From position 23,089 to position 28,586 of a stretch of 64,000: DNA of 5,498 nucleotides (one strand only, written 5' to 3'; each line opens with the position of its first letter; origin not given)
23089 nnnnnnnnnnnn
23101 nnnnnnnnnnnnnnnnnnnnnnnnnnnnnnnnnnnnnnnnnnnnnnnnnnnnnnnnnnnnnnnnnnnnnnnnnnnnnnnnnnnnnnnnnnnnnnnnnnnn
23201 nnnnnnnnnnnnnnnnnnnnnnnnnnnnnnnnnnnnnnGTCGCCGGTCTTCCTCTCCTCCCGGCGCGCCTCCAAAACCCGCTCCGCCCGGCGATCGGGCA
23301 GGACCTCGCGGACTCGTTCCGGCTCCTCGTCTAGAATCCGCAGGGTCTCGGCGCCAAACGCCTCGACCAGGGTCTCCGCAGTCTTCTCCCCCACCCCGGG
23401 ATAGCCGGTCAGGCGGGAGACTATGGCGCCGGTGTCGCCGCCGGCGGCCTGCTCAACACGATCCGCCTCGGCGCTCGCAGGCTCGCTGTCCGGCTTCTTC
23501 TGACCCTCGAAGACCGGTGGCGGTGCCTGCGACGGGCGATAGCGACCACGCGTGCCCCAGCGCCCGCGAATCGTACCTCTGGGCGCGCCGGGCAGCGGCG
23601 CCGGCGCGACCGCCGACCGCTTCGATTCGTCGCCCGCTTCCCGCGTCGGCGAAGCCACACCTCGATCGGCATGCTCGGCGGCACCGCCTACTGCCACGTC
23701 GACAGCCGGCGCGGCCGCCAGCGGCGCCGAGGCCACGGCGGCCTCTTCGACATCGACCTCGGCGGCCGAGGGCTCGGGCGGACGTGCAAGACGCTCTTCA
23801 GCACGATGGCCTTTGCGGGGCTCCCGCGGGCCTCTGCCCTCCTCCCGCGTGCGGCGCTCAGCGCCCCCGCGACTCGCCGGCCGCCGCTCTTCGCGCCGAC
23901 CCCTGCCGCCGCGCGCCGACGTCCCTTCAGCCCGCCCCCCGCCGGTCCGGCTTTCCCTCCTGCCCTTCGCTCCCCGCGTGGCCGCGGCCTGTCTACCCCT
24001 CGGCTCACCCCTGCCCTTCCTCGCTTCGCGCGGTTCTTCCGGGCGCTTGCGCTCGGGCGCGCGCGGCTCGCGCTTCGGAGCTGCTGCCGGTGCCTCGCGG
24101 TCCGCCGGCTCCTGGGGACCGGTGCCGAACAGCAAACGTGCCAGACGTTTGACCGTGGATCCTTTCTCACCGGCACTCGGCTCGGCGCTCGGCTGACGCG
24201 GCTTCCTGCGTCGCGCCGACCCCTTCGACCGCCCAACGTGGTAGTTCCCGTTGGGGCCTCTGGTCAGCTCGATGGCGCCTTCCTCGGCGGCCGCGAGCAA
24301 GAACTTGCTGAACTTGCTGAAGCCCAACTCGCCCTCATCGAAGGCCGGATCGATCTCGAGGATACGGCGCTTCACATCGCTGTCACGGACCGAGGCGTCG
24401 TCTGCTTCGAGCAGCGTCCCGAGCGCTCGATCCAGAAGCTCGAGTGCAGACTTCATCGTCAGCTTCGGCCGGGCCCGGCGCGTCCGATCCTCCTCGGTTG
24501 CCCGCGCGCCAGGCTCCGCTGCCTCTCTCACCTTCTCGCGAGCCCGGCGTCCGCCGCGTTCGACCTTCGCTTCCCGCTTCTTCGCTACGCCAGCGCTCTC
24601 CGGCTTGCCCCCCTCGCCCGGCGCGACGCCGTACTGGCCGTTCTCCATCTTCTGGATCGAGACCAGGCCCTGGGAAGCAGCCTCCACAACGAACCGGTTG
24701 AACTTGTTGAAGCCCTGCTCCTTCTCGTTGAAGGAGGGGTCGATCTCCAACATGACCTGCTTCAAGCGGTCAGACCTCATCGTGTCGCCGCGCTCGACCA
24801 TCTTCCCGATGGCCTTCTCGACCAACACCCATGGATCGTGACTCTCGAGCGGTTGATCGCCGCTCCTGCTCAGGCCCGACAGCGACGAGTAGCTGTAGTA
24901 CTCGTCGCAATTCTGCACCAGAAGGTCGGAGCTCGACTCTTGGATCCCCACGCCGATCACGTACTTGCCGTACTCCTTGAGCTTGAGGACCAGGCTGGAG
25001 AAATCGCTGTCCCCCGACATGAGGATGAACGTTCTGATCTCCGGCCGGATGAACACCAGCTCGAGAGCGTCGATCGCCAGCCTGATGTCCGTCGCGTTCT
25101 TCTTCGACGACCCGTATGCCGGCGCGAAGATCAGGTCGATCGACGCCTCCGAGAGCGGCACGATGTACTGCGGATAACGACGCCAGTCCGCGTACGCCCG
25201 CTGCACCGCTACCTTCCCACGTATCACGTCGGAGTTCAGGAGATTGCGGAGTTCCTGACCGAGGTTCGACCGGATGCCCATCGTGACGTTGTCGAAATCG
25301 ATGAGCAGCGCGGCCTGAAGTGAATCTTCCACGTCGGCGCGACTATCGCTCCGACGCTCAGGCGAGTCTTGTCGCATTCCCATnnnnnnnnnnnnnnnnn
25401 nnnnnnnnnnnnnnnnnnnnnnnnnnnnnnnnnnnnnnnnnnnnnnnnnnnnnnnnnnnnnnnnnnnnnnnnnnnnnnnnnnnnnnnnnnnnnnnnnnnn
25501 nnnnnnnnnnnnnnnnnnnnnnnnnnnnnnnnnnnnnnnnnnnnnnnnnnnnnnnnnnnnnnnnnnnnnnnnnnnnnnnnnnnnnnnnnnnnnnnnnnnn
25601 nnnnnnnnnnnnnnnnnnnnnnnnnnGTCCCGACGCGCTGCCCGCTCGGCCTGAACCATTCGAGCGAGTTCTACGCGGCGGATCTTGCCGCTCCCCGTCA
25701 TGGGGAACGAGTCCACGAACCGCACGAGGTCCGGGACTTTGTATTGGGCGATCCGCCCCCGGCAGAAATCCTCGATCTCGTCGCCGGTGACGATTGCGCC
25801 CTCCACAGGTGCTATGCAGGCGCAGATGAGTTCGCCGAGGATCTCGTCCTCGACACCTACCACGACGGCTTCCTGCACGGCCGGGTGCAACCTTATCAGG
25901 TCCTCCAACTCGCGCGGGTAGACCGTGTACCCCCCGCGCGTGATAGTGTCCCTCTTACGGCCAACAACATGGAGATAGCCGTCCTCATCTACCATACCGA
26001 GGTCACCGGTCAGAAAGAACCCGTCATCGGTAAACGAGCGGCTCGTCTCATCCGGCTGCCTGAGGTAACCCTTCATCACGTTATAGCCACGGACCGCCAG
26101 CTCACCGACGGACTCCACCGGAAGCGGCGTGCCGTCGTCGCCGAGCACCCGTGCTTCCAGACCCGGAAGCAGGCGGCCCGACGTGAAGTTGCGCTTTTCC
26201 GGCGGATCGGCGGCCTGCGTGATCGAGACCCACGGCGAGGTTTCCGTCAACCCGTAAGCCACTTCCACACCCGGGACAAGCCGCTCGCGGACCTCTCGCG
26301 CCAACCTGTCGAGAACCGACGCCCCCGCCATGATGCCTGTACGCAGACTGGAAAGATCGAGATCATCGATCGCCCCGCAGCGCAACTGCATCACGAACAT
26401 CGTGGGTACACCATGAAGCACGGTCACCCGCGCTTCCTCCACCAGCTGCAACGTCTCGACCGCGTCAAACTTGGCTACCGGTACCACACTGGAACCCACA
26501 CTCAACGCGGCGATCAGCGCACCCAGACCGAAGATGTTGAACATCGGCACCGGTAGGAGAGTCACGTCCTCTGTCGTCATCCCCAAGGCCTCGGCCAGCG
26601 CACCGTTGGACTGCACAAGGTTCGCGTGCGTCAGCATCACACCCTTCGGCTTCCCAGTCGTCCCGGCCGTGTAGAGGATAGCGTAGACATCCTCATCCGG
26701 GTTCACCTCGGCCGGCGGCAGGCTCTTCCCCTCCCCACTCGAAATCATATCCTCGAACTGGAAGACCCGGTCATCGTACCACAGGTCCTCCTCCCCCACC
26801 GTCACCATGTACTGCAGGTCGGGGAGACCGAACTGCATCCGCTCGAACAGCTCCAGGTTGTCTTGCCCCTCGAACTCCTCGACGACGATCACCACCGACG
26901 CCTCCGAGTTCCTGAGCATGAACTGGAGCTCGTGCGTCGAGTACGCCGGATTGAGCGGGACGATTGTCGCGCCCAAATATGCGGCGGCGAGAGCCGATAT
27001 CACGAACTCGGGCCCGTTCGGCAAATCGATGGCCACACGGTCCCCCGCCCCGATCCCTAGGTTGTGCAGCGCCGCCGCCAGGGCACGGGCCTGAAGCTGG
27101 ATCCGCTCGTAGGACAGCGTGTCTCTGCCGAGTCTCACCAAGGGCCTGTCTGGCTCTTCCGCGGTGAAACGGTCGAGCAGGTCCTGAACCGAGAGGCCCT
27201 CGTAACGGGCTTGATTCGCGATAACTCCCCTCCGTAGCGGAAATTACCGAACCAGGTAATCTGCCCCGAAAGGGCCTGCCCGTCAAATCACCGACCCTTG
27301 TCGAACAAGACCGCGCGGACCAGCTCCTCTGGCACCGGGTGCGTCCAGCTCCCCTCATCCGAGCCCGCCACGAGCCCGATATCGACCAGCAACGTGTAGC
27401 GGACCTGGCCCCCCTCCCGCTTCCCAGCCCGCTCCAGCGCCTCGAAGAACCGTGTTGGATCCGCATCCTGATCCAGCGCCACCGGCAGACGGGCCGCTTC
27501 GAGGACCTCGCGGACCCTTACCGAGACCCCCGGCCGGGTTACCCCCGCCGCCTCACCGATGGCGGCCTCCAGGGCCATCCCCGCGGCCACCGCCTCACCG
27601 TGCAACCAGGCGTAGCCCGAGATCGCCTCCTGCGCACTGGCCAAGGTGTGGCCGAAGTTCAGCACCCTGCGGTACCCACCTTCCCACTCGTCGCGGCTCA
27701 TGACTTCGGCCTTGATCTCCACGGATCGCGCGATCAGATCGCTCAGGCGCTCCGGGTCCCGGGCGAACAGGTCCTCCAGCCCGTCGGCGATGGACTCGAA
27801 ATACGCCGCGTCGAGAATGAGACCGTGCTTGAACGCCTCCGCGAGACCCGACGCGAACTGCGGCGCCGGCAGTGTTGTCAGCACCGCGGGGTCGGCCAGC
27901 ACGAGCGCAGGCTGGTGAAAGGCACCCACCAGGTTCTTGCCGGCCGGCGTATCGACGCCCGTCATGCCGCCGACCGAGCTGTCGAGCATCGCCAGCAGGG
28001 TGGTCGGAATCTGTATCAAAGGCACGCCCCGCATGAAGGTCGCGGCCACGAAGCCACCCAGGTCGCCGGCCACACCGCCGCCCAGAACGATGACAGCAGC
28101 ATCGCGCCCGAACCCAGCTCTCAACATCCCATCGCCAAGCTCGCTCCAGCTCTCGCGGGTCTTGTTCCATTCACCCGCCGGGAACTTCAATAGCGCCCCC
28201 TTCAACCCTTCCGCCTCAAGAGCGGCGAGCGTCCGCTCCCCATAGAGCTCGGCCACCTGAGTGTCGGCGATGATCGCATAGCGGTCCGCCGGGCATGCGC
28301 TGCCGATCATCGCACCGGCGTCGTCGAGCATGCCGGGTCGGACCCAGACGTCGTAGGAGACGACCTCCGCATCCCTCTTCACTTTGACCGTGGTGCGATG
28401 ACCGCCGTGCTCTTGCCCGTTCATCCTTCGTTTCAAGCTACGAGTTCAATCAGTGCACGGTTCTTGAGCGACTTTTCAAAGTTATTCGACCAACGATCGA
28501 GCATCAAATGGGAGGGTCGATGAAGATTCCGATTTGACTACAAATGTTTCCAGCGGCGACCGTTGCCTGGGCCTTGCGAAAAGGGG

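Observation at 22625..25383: Large NYN-nuclease / 2xOST-HTH / disordered RE-rich / HhH protein translationally coupled to a 3-methyladenine glycosylase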

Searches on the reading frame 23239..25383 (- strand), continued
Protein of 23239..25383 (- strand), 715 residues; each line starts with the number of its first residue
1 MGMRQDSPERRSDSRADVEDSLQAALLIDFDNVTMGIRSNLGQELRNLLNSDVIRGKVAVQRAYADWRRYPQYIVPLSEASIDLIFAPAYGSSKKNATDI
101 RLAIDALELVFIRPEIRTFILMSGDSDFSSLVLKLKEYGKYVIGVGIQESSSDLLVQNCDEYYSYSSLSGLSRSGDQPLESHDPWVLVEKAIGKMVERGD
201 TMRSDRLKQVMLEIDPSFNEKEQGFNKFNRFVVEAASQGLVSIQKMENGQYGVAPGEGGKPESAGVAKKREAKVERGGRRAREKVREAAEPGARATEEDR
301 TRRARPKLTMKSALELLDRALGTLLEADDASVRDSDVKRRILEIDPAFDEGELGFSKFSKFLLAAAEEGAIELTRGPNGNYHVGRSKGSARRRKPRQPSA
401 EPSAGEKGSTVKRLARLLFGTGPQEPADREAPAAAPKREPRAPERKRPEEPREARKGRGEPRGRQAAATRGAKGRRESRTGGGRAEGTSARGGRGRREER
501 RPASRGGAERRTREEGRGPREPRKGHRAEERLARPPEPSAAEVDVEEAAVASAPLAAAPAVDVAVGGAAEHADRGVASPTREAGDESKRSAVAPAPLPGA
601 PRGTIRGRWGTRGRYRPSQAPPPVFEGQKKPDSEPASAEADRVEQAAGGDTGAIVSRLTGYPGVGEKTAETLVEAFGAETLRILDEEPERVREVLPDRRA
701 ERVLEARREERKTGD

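Call 64: find_encoding_contigs(protein=P0404, flank=6000, max_places=2)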
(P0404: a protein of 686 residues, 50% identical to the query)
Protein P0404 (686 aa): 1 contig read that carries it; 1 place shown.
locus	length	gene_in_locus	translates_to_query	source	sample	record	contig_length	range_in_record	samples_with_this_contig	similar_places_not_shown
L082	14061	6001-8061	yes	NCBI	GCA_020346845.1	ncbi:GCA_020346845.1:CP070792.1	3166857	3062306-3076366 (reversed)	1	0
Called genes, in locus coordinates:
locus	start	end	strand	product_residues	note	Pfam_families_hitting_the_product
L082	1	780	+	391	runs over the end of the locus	PF07963:N_methyl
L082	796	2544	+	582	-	-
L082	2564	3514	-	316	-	PF00892:EamA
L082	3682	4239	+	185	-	PF01844:HNH, PF14279:HNH_5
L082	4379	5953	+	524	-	PF00501:AMP-binding, PF13193:AMP-binding_C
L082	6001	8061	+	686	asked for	PF01936:NYN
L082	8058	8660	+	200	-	PF02245:Pur_DNA_glyco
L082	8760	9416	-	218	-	-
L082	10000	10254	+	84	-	PF00550:PP-binding (weak)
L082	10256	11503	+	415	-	PF00155:Aminotran_1_2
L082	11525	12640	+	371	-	PF00561:Abhydrolase_1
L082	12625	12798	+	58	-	PF13193:AMP-binding_C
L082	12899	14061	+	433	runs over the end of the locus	PF14559:TPR_19 (faint)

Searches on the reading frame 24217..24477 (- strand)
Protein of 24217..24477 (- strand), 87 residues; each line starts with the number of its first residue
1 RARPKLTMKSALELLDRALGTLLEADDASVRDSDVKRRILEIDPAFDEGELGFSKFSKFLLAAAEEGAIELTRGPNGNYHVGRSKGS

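Call 11: search_protein_families(library=pfam, proteins=[window:24217-24477:-], max_evalue=1)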
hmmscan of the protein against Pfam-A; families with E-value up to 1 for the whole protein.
seq(87 aa): 1 family
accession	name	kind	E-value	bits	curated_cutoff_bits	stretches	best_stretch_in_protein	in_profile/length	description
PF12872.13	OST-HTH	-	9.4e-07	29.1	23.8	1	13-80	3-70/71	OST-HTH/LOTUS domain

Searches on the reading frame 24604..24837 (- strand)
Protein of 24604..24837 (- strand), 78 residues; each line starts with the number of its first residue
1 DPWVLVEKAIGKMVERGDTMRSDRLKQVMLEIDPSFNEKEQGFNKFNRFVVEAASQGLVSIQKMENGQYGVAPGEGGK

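Call 11: search_protein_families(library=pfam, proteins=[window:24604-24837:-], max_evalue=1)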
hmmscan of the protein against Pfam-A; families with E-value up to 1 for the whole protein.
seq(78 aa): 1 family
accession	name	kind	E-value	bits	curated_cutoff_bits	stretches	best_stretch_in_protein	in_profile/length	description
PF12872.13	OST-HTH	-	0.0014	18.9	23.8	1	18-69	18-69/71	OST-HTH/LOTUS domain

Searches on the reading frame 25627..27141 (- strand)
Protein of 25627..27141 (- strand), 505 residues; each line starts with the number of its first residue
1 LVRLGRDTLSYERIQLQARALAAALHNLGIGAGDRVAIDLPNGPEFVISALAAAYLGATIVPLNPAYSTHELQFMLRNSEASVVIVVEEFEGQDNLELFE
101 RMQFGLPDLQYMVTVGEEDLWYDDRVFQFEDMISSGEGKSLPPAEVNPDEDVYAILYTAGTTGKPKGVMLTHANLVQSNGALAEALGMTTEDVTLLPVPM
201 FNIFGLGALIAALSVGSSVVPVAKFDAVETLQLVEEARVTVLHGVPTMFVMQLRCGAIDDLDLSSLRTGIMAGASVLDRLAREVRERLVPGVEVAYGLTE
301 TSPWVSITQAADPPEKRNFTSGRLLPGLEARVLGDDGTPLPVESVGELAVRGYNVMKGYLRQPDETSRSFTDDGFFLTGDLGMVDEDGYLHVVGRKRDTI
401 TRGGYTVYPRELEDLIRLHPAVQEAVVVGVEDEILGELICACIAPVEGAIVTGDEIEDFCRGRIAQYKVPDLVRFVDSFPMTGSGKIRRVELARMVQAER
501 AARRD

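Call 44: search_protein_families(library=pfam, proteins=[window:25627-27141:-], max_evalue=0.00001)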
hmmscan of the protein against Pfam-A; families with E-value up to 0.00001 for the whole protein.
window:25627-27141:- (505 aa): 2 families
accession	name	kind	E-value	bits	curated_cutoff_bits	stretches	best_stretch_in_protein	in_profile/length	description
PF00501.34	AMP-binding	-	2.3e-87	293.7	29.9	1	6-360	19-384/384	AMP-binding enzyme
PF13193.12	AMP-binding_C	-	4.4e-19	69.6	24.5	1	411-486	1-76/76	AMP-binding enzyme C-terminal domain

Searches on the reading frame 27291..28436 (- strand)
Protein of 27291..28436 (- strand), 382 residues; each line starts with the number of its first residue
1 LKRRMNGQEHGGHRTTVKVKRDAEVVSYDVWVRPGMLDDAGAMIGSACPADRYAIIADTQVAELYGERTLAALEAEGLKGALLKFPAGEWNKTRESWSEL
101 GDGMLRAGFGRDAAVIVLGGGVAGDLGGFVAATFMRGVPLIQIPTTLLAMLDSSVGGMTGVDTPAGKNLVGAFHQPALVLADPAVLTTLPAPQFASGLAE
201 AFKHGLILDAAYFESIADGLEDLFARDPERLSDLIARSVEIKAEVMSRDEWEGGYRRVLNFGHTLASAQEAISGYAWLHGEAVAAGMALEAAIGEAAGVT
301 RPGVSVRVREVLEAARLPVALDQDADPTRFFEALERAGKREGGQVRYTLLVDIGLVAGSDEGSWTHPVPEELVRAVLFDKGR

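Call 44: search_protein_families(library=pfam, proteins=[window:27291-28436:-], max_evalue=0.00001)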
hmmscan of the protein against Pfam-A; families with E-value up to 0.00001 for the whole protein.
window:27291-28436:- (382 aa): 3 families
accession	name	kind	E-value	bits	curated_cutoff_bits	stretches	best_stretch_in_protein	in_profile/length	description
PF01761.26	DHQ_synthase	-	3.7e-41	139.8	24.2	1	84-195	3-114/115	3-dehydroquinate synthase N-terminal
PF24621.2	DHQS_C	-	5.8e-38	130.5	27.6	1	197-336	1-140/144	3-dehydroquinate synthase C-terminal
PF13685.12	Fe-ADH_2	-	2.4e-06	28.1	28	1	32-147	2-108/149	Iron-containing alcohol dehydrogenase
